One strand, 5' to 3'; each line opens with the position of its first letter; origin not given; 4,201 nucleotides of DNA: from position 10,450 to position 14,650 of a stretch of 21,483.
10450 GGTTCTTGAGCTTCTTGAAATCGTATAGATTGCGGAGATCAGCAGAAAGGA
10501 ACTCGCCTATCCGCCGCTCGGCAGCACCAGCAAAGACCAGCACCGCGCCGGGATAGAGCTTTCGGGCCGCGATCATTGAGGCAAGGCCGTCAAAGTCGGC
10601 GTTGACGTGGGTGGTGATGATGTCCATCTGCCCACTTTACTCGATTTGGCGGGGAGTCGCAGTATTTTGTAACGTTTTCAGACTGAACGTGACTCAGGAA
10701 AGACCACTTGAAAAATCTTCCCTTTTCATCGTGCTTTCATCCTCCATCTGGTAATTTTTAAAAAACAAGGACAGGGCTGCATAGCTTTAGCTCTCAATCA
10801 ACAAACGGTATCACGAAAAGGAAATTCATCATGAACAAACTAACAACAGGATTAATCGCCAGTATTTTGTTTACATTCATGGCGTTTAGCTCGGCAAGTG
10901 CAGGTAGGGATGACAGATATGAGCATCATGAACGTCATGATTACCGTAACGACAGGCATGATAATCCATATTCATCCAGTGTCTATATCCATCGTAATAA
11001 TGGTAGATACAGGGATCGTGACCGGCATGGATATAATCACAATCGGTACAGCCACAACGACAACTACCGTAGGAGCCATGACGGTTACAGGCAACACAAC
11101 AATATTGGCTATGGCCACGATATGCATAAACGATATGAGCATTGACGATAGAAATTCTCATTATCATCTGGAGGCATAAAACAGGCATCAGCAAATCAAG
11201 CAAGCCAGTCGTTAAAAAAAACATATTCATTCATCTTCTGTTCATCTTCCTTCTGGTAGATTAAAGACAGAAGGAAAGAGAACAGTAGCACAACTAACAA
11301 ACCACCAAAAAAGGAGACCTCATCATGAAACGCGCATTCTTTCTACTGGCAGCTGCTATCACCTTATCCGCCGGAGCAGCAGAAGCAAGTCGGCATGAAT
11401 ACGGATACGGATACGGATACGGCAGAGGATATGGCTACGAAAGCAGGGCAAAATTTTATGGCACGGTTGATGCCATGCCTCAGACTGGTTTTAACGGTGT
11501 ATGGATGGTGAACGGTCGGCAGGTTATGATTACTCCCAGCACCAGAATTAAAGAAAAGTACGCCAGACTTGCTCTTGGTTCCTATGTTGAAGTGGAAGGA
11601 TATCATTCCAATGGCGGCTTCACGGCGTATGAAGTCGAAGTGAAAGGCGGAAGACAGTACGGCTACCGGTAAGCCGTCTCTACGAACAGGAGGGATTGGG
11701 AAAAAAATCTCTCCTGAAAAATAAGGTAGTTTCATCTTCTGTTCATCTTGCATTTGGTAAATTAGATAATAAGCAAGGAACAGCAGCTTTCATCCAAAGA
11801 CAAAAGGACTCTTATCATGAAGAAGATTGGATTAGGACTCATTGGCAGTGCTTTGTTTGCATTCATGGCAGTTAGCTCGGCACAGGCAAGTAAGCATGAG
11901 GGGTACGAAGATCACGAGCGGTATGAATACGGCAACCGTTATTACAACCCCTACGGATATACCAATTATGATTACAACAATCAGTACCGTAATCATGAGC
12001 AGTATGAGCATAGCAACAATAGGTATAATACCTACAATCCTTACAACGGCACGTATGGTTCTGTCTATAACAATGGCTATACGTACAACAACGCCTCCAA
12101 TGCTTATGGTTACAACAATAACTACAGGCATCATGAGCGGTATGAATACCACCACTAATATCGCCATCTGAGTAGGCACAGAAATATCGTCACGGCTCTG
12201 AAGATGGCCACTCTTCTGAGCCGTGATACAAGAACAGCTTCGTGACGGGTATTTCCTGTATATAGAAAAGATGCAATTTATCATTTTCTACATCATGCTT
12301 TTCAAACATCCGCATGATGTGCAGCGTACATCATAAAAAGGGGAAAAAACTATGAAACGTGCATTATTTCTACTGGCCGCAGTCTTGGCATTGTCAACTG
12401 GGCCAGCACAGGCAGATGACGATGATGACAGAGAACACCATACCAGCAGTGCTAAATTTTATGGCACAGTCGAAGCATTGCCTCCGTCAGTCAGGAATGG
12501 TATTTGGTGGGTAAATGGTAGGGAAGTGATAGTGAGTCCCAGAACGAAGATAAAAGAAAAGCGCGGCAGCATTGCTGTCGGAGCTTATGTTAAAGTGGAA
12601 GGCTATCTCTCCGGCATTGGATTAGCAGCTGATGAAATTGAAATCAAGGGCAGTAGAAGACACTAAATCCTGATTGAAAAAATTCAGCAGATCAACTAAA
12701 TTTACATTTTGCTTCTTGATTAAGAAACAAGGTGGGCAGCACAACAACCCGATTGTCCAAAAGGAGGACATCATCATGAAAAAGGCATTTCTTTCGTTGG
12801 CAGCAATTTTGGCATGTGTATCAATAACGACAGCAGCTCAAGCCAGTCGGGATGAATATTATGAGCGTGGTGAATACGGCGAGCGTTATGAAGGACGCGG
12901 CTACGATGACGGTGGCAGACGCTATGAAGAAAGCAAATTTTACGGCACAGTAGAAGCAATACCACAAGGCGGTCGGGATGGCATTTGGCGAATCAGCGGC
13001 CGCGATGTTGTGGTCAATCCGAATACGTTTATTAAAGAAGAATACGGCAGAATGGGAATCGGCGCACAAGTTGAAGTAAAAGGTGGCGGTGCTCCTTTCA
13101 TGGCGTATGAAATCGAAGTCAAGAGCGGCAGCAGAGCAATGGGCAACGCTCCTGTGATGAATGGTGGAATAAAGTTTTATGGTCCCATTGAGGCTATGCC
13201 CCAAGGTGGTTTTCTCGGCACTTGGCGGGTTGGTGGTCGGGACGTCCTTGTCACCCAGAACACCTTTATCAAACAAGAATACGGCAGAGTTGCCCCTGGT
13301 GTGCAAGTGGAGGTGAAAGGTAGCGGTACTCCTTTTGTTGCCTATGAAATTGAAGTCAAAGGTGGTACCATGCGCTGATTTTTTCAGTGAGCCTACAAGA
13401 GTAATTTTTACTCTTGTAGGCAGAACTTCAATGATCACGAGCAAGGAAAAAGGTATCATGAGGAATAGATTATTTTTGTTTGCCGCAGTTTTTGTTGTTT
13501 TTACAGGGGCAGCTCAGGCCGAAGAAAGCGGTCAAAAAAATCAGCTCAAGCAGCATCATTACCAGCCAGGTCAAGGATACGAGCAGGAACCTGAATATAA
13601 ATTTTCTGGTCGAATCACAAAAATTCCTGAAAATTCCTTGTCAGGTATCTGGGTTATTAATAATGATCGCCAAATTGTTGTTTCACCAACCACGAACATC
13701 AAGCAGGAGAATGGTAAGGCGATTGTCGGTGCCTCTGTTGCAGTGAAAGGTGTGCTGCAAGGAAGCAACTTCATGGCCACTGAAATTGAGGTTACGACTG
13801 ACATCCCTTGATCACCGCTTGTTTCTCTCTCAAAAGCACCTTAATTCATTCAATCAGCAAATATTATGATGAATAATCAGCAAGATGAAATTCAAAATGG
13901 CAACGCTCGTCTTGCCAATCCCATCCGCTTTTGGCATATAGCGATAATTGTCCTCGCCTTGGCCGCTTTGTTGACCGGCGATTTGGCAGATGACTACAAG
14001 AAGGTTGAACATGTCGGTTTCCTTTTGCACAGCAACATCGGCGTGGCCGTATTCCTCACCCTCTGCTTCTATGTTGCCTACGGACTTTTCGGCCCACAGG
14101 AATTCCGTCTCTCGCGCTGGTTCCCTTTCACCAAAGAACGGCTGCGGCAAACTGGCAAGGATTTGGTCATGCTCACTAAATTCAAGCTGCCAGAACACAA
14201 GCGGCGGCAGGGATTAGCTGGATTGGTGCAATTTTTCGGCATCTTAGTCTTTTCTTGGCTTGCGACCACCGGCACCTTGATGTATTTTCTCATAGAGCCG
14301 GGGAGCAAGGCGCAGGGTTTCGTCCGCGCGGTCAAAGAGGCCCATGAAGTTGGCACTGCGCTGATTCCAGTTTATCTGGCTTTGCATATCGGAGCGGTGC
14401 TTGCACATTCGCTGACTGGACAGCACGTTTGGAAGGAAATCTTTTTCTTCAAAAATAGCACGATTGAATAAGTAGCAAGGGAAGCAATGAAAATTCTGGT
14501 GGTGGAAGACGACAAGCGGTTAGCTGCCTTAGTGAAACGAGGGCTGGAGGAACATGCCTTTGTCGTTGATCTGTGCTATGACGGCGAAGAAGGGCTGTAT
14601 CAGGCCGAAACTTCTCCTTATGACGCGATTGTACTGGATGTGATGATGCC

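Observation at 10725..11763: Three near-identical promoters: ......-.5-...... direct repeat, fixed 7-nt spacer, TGG + TAnnTT extended -10; predicted binding sites of the adjacent OmpR-family regulator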

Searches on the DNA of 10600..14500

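Call 61: search_rna_families(source=window, start=10600, end=14500, threshold=evalue, max_evalue=1)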
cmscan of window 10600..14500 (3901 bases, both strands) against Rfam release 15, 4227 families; matches with E-value up to 1: 2.
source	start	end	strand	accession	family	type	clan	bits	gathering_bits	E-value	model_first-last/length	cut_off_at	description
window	11166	11296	-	RF01443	S_pombe_snR91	Gene; snRNA; snoRNA; HACA-box;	-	24.2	50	0.36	1-144/144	no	small nucleolar RNA snR91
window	11237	11288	-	RF04332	Plastid-rpoB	Cis-reg;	-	22.3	45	0.8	1-49/49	no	Plastid-rpoB 5UTR RNA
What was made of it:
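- Tried and rejected: An Rfam scan of 10600-14500 found nothing above chance, so no riboswitch or known leader lies in the 5' UTRs (call 61).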

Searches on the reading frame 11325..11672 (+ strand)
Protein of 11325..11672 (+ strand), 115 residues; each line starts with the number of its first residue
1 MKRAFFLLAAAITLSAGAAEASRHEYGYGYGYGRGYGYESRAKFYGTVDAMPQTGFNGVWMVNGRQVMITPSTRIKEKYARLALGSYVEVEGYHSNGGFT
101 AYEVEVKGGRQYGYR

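Call 6: search_protein_families(library=pfam, proteins=[window:11325-11672:+], max_evalue=0.01)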
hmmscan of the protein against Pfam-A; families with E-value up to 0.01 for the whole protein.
window:11325-11672:+ (115 aa): 1 family
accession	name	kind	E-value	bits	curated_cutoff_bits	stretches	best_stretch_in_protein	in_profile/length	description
PF18914.6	DUF5666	-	9.1e-11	42.3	27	1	46-105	2-60/60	Domain of unknown function (DUF5666)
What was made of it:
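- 11325..11672 (+): B1: secreted DUF5666 protein with a Tyr/Gly-rich tail and a predicted OB-fold domain. Pfam PF18914, E 9e-11 (call 6).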

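Call 9: search_protein_families(library=ncbifam, proteins=[window:11325-11672:+], max_evalue=0.001)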
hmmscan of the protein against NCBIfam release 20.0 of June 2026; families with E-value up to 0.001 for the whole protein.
window:11325-11672:+ (115 aa): 0 families

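Call 64: predict_structure(alignment_id=A2)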
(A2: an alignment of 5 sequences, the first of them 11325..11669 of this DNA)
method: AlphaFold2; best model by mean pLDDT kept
length: 115 residues; sequences in the alignment: 5
mean_pLDDT: 72.7   pTM: 0.58
mean pLDDT of the five models: 72.7, 72.4, 72.4, 72.0, 71.1
residues with pLDDT >= 90: 49; 70-90: 20; 50-70: 14; < 50: 32
segments of 3 or more residues with pLDDT < 50: 13-38, 113-115
pLDDT, mean of each block of 10 residues (from residue 1): 53 46 40 43 92 91 94 89 92 86 89 45
secondary structure, 60 per line:
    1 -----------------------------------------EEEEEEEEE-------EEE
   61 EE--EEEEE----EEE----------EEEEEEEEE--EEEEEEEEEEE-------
elements in order: E42-50 E58-62 E65-69 E74-76 E87-95 E98-108
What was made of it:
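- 11325..11672 (+): AlphaFold model with pLDDT about 90 in the domain (call 64).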

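Call 67: fold_search(model_id=the predicted structure, library=pdb)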
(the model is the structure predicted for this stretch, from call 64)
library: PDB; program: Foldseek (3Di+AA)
matches with E <= 10: 498; with E <= 0.001: 1
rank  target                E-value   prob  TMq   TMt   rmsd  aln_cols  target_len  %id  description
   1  8ez6_A                7.8e-04  1.00  0.41  0.67   3.0        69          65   20  The DBC1/SIRT1 Interaction is Choreographed by Post-translational Modification (released 2024-03-27)
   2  3e6z                  3.3e-03  1.00  0.47  0.65   3.1        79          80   13  1.0 A Structure of CusF-W44A-Cu(II) residues 10-88 from Escherichia coli (released 2009-07-07)
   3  8ez6_B                5.8e-03  1.00  0.41  0.66   3.1        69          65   20  The DBC1/SIRT1 Interaction is Choreographed by Post-translational Modification (released 2024-03-27)
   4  2qcp                  6.9e-03  1.00  0.47  0.66   3.1        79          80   13  1.0 A Structure of CusF-Ag(I) residues 10-88 from Escherichia coli (released 2007-10-02)
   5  5dfm_B                7.4e-03  1.00  0.39  0.11   3.7        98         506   14  Structure of Tetrahymena telomerase p19 fused to MBP (released 2015-10-28)
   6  2vb2                  1.0e-02  1.00  0.46  0.69   3.2        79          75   13  Crystal structure of Cu(I)CusF (released 2007-12-18)
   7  1zeq                  1.2e-02  1.00  0.45  0.60   3.5        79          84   13  1.5 A Structure of apo-CusF residues 6-88 from Escherichia coli (released 2005-08-02)
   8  8p5e_F                1.2e-02  0.99  0.37  0.10   3.8        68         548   22  S. cerevisiae nexus-sCMGE after DNA replication initiation (released 2024-05-29)
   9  5dfm_A                1.3e-02  0.97  0.36  0.10   7.6       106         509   14  Structure of Tetrahymena telomerase p19 fused to MBP (released 2015-10-28)
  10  9f2a_A                1.4e-02  1.00  0.44  0.12   4.3        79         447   16  Pyrococcus abyssi PolD in complex with Rpa2 winged-helix domain class 2 (composite map) (released 2024-12-04)
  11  9f29_A                1.6e-02  1.00  0.44  0.12   3.5        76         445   17  Pyrococcus abyssi PolD in complex with Rpa2 winged-helix domain class 1 (composite map) (released 2024-12-04)
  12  3tdq_B                1.7e-02  1.00  0.46  0.67   3.2        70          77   16  Crystal structure of a fimbrial biogenesis protein PilY2 (PilY2_PA4555) from Pseudomonas aeruginosa PAO1 at 2.10 A res (released 2011-08-31)
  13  3tdq_A                1.7e-02  1.00  0.46  0.60   3.4        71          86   15  Crystal structure of a fimbrial biogenesis protein PilY2 (PilY2_PA4555) from Pseudomonas aeruginosa PAO1 at 2.10 A res (released 2011-08-31)
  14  6t8h_A                2.5e-02  1.00  0.44  0.13   4.4        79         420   16  Cryo-EM structure of the DNA-bound PolD-PCNA processive complex from P. abyssi (released 2020-03-04)
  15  5o6f_MODEL_1_A        2.8e-02  1.00  0.43  0.56   3.8        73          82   23  NMR structure of cold shock protein A from Corynebacterium pseudotuberculosis (released 2017-07-19)
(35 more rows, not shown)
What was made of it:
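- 11325..11672 (+): OB-fold matches include CusF (call 67).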
